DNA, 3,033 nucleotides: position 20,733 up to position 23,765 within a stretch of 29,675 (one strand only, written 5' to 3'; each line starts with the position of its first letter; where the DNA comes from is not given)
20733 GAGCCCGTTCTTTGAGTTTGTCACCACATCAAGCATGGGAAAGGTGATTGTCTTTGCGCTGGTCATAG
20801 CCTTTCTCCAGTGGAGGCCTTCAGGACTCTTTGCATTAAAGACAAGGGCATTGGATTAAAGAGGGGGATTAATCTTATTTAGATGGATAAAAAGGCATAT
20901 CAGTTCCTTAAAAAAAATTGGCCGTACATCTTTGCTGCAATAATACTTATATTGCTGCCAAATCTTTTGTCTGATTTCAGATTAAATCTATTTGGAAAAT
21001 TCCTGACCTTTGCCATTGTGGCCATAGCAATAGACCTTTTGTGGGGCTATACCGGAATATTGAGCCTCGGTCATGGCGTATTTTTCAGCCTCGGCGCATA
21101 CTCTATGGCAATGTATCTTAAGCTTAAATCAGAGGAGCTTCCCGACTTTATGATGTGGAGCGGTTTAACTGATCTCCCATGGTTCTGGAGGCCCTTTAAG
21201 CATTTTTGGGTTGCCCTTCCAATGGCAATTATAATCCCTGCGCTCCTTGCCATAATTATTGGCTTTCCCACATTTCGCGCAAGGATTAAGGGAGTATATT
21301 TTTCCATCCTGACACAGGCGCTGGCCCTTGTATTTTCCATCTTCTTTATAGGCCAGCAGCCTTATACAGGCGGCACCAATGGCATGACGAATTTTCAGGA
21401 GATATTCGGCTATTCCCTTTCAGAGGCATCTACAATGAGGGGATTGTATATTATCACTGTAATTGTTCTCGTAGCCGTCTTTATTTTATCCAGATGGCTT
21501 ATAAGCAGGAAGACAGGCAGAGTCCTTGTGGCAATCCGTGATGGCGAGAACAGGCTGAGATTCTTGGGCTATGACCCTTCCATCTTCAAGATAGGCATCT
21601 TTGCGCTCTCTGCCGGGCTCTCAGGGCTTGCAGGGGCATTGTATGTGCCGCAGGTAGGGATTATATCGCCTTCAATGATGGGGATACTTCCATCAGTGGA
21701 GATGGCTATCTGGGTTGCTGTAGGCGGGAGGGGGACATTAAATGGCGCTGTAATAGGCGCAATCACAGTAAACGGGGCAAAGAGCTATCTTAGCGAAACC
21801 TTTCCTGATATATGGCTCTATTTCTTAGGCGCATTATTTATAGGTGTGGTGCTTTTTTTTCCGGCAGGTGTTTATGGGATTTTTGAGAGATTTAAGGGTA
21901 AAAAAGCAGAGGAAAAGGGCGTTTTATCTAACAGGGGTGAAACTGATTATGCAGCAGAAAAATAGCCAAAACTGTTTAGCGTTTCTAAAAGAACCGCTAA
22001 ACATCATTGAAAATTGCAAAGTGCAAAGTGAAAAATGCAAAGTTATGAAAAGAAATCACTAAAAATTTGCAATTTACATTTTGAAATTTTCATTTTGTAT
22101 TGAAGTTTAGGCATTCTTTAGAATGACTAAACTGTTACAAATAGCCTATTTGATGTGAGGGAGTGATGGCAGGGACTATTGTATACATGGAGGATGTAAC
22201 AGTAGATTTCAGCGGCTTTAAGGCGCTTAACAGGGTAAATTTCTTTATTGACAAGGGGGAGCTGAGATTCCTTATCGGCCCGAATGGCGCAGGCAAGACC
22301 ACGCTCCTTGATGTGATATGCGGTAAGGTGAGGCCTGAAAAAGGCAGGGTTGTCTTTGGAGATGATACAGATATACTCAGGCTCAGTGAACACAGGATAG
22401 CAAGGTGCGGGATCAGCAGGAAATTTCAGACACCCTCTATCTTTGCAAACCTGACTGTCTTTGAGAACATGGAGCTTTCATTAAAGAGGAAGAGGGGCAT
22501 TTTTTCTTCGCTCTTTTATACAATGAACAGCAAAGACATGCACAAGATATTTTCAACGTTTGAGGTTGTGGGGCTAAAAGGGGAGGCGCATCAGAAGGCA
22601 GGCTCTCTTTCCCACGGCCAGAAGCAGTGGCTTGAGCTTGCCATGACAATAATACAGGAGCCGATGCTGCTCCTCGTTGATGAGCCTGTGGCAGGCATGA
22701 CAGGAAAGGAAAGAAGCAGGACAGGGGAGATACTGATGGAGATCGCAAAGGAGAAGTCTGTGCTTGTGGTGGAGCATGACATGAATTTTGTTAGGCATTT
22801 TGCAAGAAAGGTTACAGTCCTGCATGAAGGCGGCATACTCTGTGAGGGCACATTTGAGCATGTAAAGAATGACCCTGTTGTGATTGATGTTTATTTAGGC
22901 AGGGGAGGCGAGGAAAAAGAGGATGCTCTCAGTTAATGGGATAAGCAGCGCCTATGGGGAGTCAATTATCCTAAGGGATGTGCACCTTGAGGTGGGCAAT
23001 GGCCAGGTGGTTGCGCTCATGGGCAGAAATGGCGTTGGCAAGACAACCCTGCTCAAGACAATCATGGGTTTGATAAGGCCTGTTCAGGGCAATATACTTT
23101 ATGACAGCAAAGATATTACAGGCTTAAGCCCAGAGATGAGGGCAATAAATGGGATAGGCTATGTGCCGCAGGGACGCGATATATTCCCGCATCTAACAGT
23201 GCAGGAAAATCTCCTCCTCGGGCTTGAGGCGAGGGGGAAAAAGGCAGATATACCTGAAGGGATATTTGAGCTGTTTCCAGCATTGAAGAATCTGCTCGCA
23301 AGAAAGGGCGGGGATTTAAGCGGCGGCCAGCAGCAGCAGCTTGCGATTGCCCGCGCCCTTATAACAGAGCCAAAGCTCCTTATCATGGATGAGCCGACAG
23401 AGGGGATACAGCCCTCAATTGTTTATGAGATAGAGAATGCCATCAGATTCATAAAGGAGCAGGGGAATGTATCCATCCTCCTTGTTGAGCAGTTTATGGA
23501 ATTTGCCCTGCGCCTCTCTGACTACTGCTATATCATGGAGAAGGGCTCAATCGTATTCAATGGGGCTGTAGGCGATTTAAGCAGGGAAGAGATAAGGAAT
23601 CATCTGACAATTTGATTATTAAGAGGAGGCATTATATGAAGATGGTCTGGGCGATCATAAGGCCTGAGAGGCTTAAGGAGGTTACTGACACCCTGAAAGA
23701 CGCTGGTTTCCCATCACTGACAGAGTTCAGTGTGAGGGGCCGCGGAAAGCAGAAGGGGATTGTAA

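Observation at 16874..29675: Candidate nif-derived regulatory system running a urea plus nitrite scavenging regulon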

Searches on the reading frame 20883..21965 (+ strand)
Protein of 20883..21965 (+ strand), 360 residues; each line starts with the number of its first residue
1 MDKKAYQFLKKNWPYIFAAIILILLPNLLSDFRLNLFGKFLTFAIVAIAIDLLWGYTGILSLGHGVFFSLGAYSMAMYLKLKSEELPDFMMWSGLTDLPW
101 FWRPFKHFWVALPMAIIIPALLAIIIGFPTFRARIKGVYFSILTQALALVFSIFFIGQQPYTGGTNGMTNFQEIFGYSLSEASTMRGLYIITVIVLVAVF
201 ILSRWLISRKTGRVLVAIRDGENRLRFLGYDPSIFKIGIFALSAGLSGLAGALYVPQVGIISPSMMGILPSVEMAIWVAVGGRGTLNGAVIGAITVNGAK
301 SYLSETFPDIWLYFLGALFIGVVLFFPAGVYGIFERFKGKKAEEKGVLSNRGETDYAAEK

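Call 3: search_protein_families(library=pfam, proteins=[window:20883-21965:+])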
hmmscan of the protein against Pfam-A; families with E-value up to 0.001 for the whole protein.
window:20883-21965:+ (360 aa): 1 family
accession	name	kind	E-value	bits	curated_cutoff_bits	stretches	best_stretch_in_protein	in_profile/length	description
PF02653.21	BPD_transp_2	-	1.3e-42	146.2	26.8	1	34-323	3-269/269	Branched-chain amino acid transport system / permease component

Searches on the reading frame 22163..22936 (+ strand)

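Call 3: search_protein_families(library=pfam, proteins=[window:22163-22936:+])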
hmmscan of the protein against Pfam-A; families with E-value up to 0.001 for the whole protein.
window:22163-22936:+ (257 aa): 6 families
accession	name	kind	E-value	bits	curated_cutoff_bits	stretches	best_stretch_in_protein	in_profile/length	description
PF00005.33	ABC_tran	-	1.1e-29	104.2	25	1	22-177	1-137/137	ABC transporter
PF02463.25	SMC_N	-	9.3e-09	35.5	40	1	15-221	6-213/220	RecF/RecN/SMC N terminal domain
PF13304.12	AAA_21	-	1.5e-07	32.2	27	1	36-54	3-27/304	AAA domain, putative AbiEii toxin, Type IV TA system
PF12399.14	BCA_ABC_TP_C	-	1.4e-06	28.2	25.5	1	225-248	2-25/27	Branched-chain amino acid ATP-binding cassette transporter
PF13476.12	AAA_23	-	0.00043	21.4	27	1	19-53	10-40/201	AAA domain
PF13555.12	AAA_29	-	0.00056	20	27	1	29-52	19-42/61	P-loop containing region of AAA domain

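Call 5: search_protein_families(library=ncbifam, proteins=[window:22163-22936:+], max_evalue=0.00001)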
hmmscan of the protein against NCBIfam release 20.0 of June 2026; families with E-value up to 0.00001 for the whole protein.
window:22163-22936:+ (257 aa): 177 families (the best 25 are shown)
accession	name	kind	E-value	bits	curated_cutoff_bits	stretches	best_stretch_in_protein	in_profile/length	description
TIGR03411.1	urea_trans_UrtD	equivalog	2.8e-108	361.1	304.1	1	6-247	2-242/242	urea ABC transporter ATP-binding protein UrtD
NF008449.1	PRK11300.1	equivalog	1.8e-49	168.3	362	1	5-247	4-254/255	high-affinity branched-chain amino acid ABC transporter ATP-binding protein LivG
TIGR02315.1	ABC_phnC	equivalog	1.6e-37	129.2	266.1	1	7-237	2-236/243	phosphonate ABC transporter ATP-binding protein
TIGR03410.1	urea_trans_UrtE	equivalog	2e-36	125.6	285.8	1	9-239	3-224/230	urea ABC transporter ATP-binding subunit UrtE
TIGR04406.1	LPS_export_lptB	equivalog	2.1e-36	125.4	240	1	9-247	4-235/239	LPS export ABC transporter ATP-binding protein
TIGR01188.1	drrA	subfamily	3.8e-35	121.7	312.45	1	16-236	3-213/302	daunorubicin resistance ABC transporter, ATP-binding protein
NF007253.0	PRK09700.1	equivalog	4.7e-35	121.1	772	1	3-248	2-245/510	D-allose ABC transporter ATP-binding protein AlsA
TIGR02673.1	FtsE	equivalog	4.3e-34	118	264.85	1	6-223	1-213/214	cell division ATP-binding protein FtsE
TIGR03265.1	PhnT2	equivalog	3e-32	112.2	457.7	1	8-238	6-226/353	putative 2-aminoethylphosphonate ABC transporter ATP-binding protein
NF043075.1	MMSYN1_0197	equivalog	3e-32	111.9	550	1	6-239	2-225/341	spermidine/putrescine ABC transporter ATP-binding protein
TIGR00968.1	3a0106s01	subfamily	2e-30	106.1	342.75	1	8-239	2-223/237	sulfate ABC transporter ATP-binding protein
NF011967.0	PRK15439.1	equivalog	5.1e-30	104.4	586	1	5-240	10-233/510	autoinducer 2 ABC transporter ATP-binding protein LsrA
NF010068.0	PRK13548.1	equivalog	8e-30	103.8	261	1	6-244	5-240/261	heme ABC transporter ATP-binding protein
TIGR03522.1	GldA_ABC_ATP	equivalog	1.3e-29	103.6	402.6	1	8-236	4-221/301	gliding motility-associated ABC transporter ATP-binding subunit GldA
TIGR03864.1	PQQ_ABC_ATP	hypoth_equivalog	3.4e-29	102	302.25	1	9-237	4-222/236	ABC transporter, ATP-binding subunit, PQQ-dependent alcohol dehydrogenase system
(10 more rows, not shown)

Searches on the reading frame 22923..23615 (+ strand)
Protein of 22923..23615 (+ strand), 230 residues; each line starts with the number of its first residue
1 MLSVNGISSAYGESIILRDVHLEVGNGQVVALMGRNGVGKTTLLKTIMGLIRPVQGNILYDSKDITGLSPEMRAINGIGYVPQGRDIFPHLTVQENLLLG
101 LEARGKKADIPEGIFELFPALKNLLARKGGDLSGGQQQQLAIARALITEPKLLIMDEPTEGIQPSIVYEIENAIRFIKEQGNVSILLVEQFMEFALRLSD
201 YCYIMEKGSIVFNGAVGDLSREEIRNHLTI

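Call 3: search_protein_families(library=pfam, proteins=[window:22923-23615:+])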
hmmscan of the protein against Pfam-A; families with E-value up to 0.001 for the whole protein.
window:22923-23615:+ (230 aa): 3 families
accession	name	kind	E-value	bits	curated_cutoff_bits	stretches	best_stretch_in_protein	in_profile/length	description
PF00005.33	ABC_tran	-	1.9e-35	122.9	25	1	17-159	1-136/137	ABC transporter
PF13304.12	AAA_21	-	1.8e-07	31.9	27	0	30-80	2-54/304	AAA domain, putative AbiEii toxin, Type IV TA system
PF00931.28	NB-ARC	-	0.00072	19.3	23.5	0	24-52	15-43/248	NB-ARC domain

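Call 5: search_protein_families(library=ncbifam, proteins=[window:22923-23615:+], max_evalue=0.00001)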
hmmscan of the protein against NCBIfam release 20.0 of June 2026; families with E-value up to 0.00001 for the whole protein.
window:22923-23615:+ (230 aa): 187 families (the best 25 are shown)
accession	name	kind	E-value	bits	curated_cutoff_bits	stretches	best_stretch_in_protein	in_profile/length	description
TIGR03410.1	urea_trans_UrtE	equivalog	1.6e-97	325.5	285.8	1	2-230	1-230/230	urea ABC transporter ATP-binding subunit UrtE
NF008626.0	PRK11614.1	equivalog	2.5e-50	171.1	441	1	1-217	5-222/237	high-affinity branched-chain amino acid ABC transporter ATP-binding protein LivF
TIGR04406.1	LPS_export_lptB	equivalog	2.2e-47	161.4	240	1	2-222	2-225/239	LPS export ABC transporter ATP-binding protein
NF040840.2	tungstate_WtpC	equivalog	3.5e-43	148.2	440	1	1-221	1-220/347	tungstate ABC transporter ATP-binding protein WtpC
TIGR03265.1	PhnT2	equivalog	2e-41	142.4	457.7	1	2-215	5-218/353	putative 2-aminoethylphosphonate ABC transporter ATP-binding protein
NF006987.0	PRK09452.1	equivalog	2.6e-40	138.3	482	1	2-215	18-231/378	spermidine/putrescine ABC transporter ATP-binding protein PotA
TIGR00968.1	3a0106s01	subfamily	8.1e-40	136.8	342.75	1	3-222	2-221/237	sulfate ABC transporter ATP-binding protein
TIGR03258.1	PhnT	equivalog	1.6e-39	136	499.15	1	4-217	11-225/359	2-aminoethylphosphonate ABC transport system ATP-binding subunit PhnT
NF043075.1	MMSYN1_0197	equivalog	6.8e-39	133.8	550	1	2-220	3-221/341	spermidine/putrescine ABC transporter ATP-binding protein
NF008449.1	PRK11300.1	equivalog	1.3e-38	132.7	362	2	121-219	143-241/255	high-affinity branched-chain amino acid ABC transporter ATP-binding protein LivG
TIGR02142.1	modC_ABC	equivalog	2.8e-38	132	285.05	1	19-223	15-223/353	molybdenum ABC transporter ATP-binding protein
TIGR00972.1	3a0107s01c2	equivalog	6e-37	127.3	343.2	1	2-215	2-226/248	phosphate ABC transporter ATP-binding protein PstB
NF011967.0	PRK15439.1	equivalog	1.8e-36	125.6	586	2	2-107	12-117/510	autoinducer 2 ABC transporter ATP-binding protein LsrA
TIGR01188.1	drrA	subfamily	2e-36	125.9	312.45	1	10-222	2-214/302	daunorubicin resistance ABC transporter, ATP-binding protein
NF008513.0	PRK11432.1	equivalog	7e-36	123.8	496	1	4-222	9-227/351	ferric ABC transporter ATP-binding protein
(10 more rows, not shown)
